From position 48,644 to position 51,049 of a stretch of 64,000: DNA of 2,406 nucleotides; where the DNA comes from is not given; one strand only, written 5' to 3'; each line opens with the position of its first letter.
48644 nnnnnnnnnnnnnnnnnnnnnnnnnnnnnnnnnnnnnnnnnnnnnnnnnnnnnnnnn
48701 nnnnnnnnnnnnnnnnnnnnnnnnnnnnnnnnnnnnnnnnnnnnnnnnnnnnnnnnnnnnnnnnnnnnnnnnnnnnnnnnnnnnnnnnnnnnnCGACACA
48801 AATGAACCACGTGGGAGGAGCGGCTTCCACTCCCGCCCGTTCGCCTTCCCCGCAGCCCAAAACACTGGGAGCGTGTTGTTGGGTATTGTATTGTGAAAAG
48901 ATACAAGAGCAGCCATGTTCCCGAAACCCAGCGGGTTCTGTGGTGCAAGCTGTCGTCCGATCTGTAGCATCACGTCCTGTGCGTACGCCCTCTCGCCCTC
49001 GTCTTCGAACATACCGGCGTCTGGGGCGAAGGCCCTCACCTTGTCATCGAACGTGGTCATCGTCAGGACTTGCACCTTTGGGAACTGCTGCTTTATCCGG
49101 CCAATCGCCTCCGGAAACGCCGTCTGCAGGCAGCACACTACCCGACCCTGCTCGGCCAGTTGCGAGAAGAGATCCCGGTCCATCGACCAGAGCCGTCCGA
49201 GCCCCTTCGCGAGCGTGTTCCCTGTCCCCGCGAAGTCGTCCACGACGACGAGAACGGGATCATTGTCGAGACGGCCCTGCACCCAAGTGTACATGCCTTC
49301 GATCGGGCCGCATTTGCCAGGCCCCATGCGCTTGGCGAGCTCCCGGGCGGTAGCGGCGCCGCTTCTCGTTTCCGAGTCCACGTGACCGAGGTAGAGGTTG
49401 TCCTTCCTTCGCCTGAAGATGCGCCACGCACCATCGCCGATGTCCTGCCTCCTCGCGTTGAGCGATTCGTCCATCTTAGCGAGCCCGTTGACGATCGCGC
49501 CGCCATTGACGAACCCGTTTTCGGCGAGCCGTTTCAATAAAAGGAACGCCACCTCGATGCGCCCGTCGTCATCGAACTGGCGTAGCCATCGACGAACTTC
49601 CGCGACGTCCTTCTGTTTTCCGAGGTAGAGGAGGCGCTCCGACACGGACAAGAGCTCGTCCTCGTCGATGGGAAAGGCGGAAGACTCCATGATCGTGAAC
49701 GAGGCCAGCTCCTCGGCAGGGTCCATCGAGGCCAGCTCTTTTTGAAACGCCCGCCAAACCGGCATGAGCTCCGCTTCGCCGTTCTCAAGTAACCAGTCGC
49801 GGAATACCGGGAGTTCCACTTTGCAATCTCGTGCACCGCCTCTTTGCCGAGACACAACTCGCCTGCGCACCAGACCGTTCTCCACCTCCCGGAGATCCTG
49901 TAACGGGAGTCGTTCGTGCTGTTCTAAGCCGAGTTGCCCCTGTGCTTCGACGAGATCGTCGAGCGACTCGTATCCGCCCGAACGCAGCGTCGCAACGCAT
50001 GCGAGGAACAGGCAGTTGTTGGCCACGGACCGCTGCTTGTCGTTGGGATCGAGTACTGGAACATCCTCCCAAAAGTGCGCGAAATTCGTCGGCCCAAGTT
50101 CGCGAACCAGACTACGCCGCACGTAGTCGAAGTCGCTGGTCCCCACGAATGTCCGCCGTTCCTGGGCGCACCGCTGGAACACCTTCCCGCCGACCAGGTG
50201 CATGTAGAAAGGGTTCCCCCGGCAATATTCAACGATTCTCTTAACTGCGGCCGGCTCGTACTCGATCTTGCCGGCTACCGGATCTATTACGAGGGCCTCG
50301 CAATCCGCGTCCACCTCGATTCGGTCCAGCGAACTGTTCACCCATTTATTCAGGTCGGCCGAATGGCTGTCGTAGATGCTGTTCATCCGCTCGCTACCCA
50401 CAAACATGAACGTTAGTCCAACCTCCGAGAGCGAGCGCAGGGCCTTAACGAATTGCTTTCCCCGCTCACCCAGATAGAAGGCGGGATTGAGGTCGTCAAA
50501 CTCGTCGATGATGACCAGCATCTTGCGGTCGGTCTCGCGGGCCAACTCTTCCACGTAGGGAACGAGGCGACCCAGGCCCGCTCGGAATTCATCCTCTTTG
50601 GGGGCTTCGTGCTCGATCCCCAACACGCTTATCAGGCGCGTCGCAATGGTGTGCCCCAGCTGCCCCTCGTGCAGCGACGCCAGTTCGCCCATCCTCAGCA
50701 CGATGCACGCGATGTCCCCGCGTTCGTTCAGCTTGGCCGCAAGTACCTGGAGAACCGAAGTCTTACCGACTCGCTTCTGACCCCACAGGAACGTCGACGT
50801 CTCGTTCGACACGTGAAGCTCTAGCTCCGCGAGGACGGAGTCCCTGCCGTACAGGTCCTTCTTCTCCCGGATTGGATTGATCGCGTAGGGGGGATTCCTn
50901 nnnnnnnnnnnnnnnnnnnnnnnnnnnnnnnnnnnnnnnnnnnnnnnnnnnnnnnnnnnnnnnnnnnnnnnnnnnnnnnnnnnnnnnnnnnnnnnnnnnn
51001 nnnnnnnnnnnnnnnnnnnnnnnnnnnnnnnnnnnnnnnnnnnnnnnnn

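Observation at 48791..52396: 1201-aa NTPase-PRTase fusion protein isolated between IS remnants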

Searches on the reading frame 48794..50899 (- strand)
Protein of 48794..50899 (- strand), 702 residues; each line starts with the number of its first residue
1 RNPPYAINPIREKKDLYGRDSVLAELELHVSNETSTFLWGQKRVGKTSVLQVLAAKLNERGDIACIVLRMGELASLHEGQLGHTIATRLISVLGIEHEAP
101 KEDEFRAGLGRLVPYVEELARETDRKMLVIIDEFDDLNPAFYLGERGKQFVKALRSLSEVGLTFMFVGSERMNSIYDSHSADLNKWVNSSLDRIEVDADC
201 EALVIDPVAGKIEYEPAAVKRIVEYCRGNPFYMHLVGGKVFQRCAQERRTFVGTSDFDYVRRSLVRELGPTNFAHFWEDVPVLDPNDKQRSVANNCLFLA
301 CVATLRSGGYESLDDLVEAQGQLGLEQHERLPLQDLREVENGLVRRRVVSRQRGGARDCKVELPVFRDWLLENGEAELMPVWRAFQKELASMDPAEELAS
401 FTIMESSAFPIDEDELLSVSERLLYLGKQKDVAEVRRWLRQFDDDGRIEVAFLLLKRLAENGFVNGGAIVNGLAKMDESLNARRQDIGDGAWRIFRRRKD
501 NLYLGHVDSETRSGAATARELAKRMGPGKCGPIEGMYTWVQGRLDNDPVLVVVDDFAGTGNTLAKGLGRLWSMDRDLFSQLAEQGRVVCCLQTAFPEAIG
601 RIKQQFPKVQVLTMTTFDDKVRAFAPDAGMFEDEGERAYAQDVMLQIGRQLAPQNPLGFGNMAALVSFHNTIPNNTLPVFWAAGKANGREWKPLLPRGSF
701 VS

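Call 53: predict_structure(alignment_id=A3)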
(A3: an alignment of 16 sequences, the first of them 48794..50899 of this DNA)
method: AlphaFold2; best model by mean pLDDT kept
length: 702 residues; sequences in the alignment: 16
mean_pLDDT: 80.7   pTM: 0.55
mean pLDDT of the five models: 80.7, 77.3, 73.6, 73.2, 65.7
residues with pLDDT >= 90: 268; 70-90: 307; 50-70: 65; < 50: 62
segments of 3 or more residues with pLDDT < 50: 1-6, 393-407, 463-467, 616-622, 656-676, 698-702
pLDDT, mean of each block of 10 residues (from residue 1): 50 88 94 93 83 92 89 71 91 86 79 90 92 81 79 90 92 87 88 91 90 92 93 90 88 92 86 84 81 96 91 93 91 93 89 69 94 94 91 46 47 78 58 79 80 75 50 82 88 88 85 80 91 91 89 81 88 93 93 76 91 60 58 76 74 49 30 50 70 61 26
secondary structure, 60 per line:
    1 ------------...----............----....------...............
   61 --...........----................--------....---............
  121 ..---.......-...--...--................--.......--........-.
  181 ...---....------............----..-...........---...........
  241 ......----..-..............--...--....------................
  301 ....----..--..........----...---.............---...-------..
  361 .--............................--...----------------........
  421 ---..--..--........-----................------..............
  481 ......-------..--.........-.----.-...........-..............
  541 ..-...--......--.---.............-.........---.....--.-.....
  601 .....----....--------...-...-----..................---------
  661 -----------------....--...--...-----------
elements in order (helices of 4 or more, strands of 3 or more residues): H20-31 E36-39 H46-60 E63-69 H70-73 H78-93 H102-105 H109-122 E126-132 H144-159 E162-168 H171-178 H180-183 E187-190 H197-208 H216-226 H230-246 H254-267 H275-278 H285-304 H313-322 H333-345 E349-351 E359-361 H364-391 H413-420 H432-439 H445-460 H467-486 E498-506 H515-525 E527-532 H533-542 E549-554 H561-573 H575-583 E587-591 H596-605 E610-613 H634-651 H678-681 E684-686 E689-691

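Call 57: fold_search(model_id=the predicted structure, library=pdb)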
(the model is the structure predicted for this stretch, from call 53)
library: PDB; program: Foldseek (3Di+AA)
matches with E <= 10: 1488; with E <= 0.001: 536
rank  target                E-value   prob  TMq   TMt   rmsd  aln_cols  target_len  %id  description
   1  2qen                  9.4e-10  1.00  0.36  0.65   5.5       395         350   15  The walker-type atpase paby2304 of pyrococcus abyssi (released 2008-07-01)
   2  1fnn_A                1.7e-09  1.00  0.24  0.39  11.6       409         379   16  CRYSTAL STRUCTURE OF CDC6P FROM PYROBACULUM AEROPHILUM (released 2000-10-04)
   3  7tji_I                4.3e-09  1.00  0.25  0.43  14.2       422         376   12  S. cerevisiae ORC bound to 84 bp ARS1 DNA and Cdc6 (state 2) with flexible Orc6 N-terminal domain (released 2022-10-05)
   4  2qby_A                5.0e-09  1.00  0.29  0.46   8.5       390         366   12  Crystal structure of a heterodimer of Cdc6/Orc1 initiators bound to origin DNA (from S. solfataricus) (released 2007-09-11)
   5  7tjh_I                1.2e-08  1.00  0.25  0.42  15.5       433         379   12  S. cerevisiae ORC bound to 84 bp ARS1 DNA and Cdc6 (state 1) with flexible Orc6 N-terminal domain (released 2022-10-05)
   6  7jgr_G                2.3e-08  1.00  0.26  0.44  12.6       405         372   14  Structure of Drosophila ORC bound to DNA (84 bp) and Cdc6 (released 2020-09-09)
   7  8efy_C                4.4e-08  1.00  0.25  0.47   9.4       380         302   14  Structure of double homo-hexameric AAA+ ATPase RuvB motors (released 2023-05-10)
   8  1in4                  4.6e-08  1.00  0.26  0.49   9.3       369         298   15  THERMOTOGA MARITIMA RUVB HOLLIDAY JUNCTION BRANCH MIGRATION MOTOR (released 2001-08-08)
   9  1w5t_C                5.1e-08  1.00  0.23  0.35  14.9       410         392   10  Structure of the Aeropyrum Pernix ORC2 protein (ADPNP-ADP complexes) (released 2004-10-05)
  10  9h2l_A                7.5e-08  1.00  0.29  0.25   7.8       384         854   14  Cryo-EM structure of an octameric G10-resistosome from wheat (released 2025-09-24)
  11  1in8                  7.5e-08  1.00  0.26  0.51   9.1       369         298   15  THERMOTOGA MARITIMA RUVB T158V (released 2001-08-08)
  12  8efy_K                7.9e-08  1.00  0.25  0.47   9.4       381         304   14  Structure of double homo-hexameric AAA+ ATPase RuvB motors (released 2023-05-10)
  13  8efv_C                9.1e-08  1.00  0.25  0.47   9.4       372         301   14  Structure of single homo-hexameric Holliday junction ATP-dependent DNA helicase RuvB motor (released 2023-05-10)
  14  9pf1_C                1.2e-07  1.00  0.22  0.36   7.1       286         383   14  Nub1/Fat10-processing human 26S proteasome with Rpt4 at top of spiral staircase (AAA+ motor locally refined) (released 2025-11-19)
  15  7tfh_B                1.9e-07  1.00  0.25  0.47  12.7       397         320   12  Atomic model of the S. cerevisiae clamp-clamp loader complex PCNA-RFC bound to two DNA molecules, one at the 5'-recess (released 2022-11-16)
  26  8bob_C                5.9e-07  1.00  0.25  0.39  15.8       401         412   15  Structural basis for negative regulation of the maltose system (released 2023-10-18)
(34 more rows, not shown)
